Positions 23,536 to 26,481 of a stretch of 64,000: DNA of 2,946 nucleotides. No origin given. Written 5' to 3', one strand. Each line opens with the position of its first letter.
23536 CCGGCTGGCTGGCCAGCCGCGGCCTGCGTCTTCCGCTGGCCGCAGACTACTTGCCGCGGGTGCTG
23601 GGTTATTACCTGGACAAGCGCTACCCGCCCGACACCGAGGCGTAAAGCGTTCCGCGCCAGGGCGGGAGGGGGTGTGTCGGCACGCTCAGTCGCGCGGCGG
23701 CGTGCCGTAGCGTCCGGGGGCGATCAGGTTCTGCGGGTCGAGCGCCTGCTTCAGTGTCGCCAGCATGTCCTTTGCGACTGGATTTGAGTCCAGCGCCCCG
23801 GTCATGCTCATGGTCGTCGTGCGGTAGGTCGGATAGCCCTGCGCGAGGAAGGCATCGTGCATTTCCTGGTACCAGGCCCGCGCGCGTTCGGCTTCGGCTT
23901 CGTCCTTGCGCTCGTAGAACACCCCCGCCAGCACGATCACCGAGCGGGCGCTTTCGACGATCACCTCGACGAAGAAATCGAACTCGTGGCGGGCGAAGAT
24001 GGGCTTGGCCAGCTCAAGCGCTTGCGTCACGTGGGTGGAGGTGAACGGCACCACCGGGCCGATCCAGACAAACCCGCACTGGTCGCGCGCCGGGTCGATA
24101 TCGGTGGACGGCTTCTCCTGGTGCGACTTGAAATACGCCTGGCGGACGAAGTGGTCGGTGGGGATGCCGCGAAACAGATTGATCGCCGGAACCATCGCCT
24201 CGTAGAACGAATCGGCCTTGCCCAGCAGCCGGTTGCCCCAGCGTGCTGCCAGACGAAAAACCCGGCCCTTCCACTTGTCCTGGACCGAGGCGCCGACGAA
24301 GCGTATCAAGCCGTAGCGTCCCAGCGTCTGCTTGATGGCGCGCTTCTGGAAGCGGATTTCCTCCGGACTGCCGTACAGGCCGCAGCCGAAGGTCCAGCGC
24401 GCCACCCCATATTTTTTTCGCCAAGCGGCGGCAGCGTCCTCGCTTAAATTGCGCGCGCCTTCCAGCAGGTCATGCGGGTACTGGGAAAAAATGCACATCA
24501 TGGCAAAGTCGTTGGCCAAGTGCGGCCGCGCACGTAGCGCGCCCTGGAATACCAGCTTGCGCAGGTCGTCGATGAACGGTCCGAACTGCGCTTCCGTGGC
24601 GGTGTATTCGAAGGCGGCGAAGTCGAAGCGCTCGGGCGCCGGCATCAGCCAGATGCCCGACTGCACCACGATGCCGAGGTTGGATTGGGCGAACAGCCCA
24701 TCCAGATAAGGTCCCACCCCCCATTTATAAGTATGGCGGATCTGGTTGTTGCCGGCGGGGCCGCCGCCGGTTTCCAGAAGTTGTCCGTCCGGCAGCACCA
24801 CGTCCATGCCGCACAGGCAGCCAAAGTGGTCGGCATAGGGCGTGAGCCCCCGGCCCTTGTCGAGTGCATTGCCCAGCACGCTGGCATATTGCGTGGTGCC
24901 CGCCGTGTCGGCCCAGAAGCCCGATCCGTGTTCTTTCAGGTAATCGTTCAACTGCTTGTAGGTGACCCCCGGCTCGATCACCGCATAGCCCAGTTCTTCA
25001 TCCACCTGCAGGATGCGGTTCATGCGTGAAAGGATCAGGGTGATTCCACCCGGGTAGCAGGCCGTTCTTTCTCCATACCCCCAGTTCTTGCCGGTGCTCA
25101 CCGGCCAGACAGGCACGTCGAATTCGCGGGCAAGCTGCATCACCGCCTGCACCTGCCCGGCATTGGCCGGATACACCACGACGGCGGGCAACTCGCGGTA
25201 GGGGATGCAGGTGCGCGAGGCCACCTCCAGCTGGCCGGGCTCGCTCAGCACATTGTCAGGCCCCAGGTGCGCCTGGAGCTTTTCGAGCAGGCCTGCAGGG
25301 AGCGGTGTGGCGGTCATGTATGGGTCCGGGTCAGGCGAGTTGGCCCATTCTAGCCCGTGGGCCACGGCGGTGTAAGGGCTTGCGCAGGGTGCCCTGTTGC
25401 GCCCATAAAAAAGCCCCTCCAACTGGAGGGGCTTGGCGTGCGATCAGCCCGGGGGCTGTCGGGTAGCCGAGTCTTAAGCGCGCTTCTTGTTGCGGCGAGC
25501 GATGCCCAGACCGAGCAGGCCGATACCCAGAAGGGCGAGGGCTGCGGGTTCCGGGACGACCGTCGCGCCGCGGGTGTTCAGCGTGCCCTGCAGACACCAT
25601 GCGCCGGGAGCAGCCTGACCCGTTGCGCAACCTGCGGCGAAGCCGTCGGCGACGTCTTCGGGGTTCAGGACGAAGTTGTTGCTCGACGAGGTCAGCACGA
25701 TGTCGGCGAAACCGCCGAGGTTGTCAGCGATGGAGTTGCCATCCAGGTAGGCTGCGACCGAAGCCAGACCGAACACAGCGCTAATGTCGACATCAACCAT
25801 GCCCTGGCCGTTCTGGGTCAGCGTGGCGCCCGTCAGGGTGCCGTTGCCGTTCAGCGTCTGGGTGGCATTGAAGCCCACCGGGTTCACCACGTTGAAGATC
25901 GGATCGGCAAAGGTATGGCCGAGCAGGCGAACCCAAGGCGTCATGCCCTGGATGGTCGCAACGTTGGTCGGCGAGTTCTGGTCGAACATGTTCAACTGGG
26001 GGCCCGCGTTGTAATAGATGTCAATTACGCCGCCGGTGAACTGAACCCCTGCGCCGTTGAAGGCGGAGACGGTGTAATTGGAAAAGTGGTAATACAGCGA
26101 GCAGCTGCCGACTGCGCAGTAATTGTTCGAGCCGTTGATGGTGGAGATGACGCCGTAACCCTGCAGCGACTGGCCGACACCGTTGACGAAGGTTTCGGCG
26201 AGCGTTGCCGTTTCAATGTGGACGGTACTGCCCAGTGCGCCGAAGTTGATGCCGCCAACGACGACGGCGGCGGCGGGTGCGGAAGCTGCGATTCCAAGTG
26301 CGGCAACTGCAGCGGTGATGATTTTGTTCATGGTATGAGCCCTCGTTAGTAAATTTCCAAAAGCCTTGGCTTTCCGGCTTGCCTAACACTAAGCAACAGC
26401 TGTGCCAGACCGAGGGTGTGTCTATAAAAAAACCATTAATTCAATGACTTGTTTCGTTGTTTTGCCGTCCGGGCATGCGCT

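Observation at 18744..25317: Candidate undescribed lipo-amino-acid biosynthetic cluster embedded in a PEP-CTERM locus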

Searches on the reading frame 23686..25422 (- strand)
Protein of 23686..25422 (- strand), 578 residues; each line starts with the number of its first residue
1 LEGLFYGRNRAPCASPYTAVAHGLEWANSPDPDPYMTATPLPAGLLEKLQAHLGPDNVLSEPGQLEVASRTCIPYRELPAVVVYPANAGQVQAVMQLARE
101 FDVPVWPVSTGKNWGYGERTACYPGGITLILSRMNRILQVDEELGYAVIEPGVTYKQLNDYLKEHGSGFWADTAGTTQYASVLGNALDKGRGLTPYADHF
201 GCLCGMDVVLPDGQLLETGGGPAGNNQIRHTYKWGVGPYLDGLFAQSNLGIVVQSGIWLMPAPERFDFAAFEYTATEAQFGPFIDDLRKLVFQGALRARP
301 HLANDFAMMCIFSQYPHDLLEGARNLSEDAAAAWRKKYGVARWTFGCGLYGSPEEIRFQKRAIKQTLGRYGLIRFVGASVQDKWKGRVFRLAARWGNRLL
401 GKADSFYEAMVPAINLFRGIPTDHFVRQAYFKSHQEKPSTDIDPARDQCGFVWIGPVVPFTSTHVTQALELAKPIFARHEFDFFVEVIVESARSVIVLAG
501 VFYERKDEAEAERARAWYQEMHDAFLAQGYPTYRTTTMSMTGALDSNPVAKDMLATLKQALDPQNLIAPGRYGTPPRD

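Call 3: search_protein_families(library=pfam, proteins=[window:23686-25422:-], max_evalue=0.01)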
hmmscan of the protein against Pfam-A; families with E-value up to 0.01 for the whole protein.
window:23686-25422:- (578 aa): 1 family
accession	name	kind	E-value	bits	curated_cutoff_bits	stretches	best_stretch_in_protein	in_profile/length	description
PF01565.28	FAD_binding_4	-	4.1e-29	101.5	26.4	1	79-219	1-139/139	FAD binding domain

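Call 4: search_protein_families(library=ncbifam, proteins=[window:23686-25422:-], max_evalue=0.01)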
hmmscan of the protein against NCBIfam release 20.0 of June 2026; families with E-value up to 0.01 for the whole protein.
window:23686-25422:- (578 aa): 7 families
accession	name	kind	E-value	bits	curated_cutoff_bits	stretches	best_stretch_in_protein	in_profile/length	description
TIGR00387.1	glcD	equivalog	2.1e-16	59.8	567.9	1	82-277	1-188/413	glycolate oxidase subunit GlcD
NF049975.1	2HglutDHaseYdiJ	equivalog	7.4e-11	40.5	1350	1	75-219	48-193/1018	D-2-hydroxyglutarate dehydrogenase YdiJ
NF008408.0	PRK11230.1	equivalog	9.8e-11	40.8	897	1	45-189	21-163/499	glycolate oxidase subunit GlcD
TIGR01678.1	FAD_lactone_ox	subfamily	0.00094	18.2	396.8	1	79-168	15-100/438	sugar 1,4-lactone oxidase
NF053785.1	DcplphribOxDprE1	equivalog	0.0012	18.2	500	1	108-182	41-112/449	decaprenylphosphoryl-beta-D-ribose oxidase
TIGR01679.1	bact_FAD_ox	subfamily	0.0071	15.3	292.25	0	79-172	12-98/419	FAD-linked oxidoreductase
NF041226.1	BagK_FevA1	equivalog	0.0082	14.6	800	0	66-214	29-170/453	bagremycin/ferroverdin biosynthesis FAD-dependent oxygenase BagK/FevA1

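Call 37: search_solved_structures(query=window:23686-25317:-, max_evalue=0.001)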
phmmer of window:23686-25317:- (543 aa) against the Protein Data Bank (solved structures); distinct sequences matched with E-value up to 0.001: 44.
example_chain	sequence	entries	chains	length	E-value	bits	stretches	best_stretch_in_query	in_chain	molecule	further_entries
9fge_A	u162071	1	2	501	1.8e-77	264.4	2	15-336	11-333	FAD-binding oxidoreductase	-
9ffk_A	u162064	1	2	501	2.3e-77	264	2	15-336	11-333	FAD-binding oxidoreductase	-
1wve_A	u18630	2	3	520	6.8e-72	246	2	11-341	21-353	4-cresol dehydrogenase [hydroxylating] flavoprotein subunit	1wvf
1dii_A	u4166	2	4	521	6.8e-72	246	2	11-341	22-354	P-CRESOL METHYLHYDROXYLASE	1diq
8s7r_A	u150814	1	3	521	8.3e-70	239.1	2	43-330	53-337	Oxidoreductase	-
8s7t_A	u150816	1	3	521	4e-69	236.8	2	43-330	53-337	Oxidoreductase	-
8s7w_A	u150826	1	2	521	4.1e-69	236.8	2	43-330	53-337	Oxidoreductase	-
8s7q_A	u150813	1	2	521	5.5e-69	236.4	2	43-330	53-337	Oxidoreductase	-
8s7n_A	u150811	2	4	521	5.6e-69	236.4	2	43-330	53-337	Oxidoreductase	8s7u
8s7p_A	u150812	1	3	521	5.7e-69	236.3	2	43-330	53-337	Oxidoreductase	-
8s7s_A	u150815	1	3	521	7.9e-69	235.9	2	43-330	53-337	Oxidoreductase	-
9gov_A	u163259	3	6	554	3.9e-58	200.6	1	43-340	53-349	4-Allyl syringol oxidase from Streptomyces cavernae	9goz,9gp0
7ywu_A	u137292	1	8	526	3.9e-57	197.3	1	40-355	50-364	Probable vanillyl-alcohol oxidase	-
9h40_A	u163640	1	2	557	4.1e-57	197.2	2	43-325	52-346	p-cresol methylhydroxylase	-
8bap_A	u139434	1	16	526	4.3e-57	197.2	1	40-355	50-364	Probable vanillyl-alcohol oxidase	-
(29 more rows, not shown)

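Call 59: search_solved_structures(query=window:23686-25317:-, max_evalue=1e-60, show_alignments=4)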
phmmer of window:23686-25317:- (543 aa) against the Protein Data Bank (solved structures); distinct sequences matched with E-value up to 1e-60: 11.
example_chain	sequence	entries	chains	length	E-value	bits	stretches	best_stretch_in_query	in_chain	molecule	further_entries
9fge_A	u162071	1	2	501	1.8e-77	264.4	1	15-336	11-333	FAD-binding oxidoreductase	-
9ffk_A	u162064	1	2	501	2.3e-77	264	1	15-336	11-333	FAD-binding oxidoreductase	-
1wve_A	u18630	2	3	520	6.8e-72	246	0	11-341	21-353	4-cresol dehydrogenase [hydroxylating] flavoprotein subunit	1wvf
1dii_A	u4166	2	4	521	6.8e-72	246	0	11-341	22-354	P-CRESOL METHYLHYDROXYLASE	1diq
8s7r_A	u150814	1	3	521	8.3e-70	239.1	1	43-330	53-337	Oxidoreductase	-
8s7t_A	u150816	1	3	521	4e-69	236.8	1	43-330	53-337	Oxidoreductase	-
8s7w_A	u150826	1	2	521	4.1e-69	236.8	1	43-330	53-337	Oxidoreductase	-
8s7q_A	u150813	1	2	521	5.5e-69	236.4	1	43-330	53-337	Oxidoreductase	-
8s7n_A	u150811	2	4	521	5.6e-69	236.4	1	43-330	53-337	Oxidoreductase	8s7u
8s7p_A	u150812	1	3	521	5.7e-69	236.3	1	43-330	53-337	Oxidoreductase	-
8s7s_A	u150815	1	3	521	7.9e-69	235.9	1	43-330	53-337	Oxidoreductase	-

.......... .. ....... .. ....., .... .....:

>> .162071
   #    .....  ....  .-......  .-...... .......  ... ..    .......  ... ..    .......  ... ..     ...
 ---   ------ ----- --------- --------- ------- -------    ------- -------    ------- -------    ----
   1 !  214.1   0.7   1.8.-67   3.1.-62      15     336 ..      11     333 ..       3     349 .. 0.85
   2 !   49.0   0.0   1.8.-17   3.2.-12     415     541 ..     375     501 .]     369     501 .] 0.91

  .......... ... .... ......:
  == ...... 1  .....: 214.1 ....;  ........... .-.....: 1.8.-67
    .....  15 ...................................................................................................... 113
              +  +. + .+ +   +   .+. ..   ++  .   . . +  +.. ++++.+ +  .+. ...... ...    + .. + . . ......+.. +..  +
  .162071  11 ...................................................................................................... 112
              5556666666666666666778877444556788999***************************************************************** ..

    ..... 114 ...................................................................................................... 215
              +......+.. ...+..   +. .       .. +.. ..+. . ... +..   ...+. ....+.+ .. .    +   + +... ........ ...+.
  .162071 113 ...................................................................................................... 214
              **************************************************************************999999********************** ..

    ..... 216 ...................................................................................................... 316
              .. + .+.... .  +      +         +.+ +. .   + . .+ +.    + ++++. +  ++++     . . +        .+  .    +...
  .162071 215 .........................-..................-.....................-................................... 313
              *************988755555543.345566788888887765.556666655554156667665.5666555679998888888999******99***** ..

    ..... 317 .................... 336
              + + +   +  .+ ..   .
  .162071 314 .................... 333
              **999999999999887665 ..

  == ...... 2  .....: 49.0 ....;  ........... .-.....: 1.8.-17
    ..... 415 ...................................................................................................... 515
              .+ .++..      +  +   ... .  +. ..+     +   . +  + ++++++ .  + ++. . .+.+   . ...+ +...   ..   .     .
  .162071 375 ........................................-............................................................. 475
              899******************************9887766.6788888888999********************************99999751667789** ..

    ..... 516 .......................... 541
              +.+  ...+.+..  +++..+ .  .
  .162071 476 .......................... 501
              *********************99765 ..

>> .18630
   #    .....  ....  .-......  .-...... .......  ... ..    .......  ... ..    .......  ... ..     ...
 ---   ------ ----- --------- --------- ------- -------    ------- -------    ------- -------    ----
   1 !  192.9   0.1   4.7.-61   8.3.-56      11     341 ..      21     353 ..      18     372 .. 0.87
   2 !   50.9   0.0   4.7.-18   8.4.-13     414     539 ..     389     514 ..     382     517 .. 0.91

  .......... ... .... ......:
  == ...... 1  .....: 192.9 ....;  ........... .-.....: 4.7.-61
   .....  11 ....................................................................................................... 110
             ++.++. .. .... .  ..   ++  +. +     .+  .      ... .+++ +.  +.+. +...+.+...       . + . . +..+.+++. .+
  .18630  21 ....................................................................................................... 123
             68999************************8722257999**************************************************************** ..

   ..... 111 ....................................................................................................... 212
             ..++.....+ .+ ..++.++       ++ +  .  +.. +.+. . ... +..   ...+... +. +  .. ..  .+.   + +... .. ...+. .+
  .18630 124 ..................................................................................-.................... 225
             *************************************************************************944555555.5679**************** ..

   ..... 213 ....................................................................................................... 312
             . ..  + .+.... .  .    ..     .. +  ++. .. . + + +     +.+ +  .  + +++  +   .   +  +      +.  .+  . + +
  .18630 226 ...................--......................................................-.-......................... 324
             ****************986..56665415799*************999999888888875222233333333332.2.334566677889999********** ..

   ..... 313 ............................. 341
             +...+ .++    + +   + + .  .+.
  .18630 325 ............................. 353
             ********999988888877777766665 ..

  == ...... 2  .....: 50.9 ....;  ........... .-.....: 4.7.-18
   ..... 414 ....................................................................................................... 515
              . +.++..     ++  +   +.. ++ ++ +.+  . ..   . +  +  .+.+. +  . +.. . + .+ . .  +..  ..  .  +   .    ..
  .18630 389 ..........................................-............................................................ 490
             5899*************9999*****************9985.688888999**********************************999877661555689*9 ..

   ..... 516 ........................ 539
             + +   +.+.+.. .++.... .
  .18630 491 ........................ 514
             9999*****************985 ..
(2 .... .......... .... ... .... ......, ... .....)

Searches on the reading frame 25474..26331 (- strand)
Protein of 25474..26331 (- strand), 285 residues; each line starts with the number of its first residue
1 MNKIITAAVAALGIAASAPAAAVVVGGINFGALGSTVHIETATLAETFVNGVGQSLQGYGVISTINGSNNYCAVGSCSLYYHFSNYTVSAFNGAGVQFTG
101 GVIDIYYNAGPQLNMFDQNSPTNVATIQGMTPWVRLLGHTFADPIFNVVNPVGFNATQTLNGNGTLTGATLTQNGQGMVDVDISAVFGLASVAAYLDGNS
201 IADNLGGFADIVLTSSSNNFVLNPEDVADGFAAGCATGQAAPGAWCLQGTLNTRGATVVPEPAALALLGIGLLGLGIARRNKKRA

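Call 86: search_protein_families(library=ncbifam, proteins=[window:25474-26331:-], max_evalue=0.01)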
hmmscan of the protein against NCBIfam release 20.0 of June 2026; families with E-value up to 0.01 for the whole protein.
window:25474-26331:- (285 aa): 11 families
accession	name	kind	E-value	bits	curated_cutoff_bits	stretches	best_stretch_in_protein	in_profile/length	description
NF033554.9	floc_PepA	equivalog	9.2e-12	45.3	80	1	15-283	14-261/261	flocculation-associated PEP-CTERM protein PepA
NF038125.1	PEP_CTERM_THxN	subfamily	7.6e-09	35.5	85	1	245-282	211-246/246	THxN family PEP-CTERM protein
NF041538.1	PEP_EDSA_1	subfamily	1.3e-07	31.6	100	1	252-280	277-305/307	EDSAP-1 family PEP-CTERM protein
TIGR02595.1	PEP_CTERM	domain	3.7e-05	24.2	16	1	259-283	1-24/24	PEP-CTERM sorting domain-containing protein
NF041927.1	Xrt_dep_XDP1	equivalog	7.8e-05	22.8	125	1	253-282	213-242/242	exosortase-dependent surface protein XDP1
NF038120.1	PEP_CTERM_QFxxD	subfamily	0.00013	21.9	80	1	256-280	190-214/215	NF038120 family PEP-CTERM protein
NF038118.1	PEP_CTERM_CCXG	equivalog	0.00031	20.5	90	1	253-282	171-199/199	CCXG family PEP-CTERM protein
NF033947.0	PEP-cistern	hypoth_equivalog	0.0004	20.2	60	1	245-281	163-195/195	cistern family PEP-CTERM protein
NF038124.1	PEP_CTERM_TLD_A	exception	0.0016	18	100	1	250-281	202-233/235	PEP_CTERM-anchored TLD domain-containing protein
NF038129.1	PEP_NF038129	equivalog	0.0018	18.1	65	1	160-281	69-193/194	NF038129 family PEP-CTERM protein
TIGR03370.1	VPLPA-CTERM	domain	0.0038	17.2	25.35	1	259-282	1-24/25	VPLPA-CTERM sorting domain-containing protein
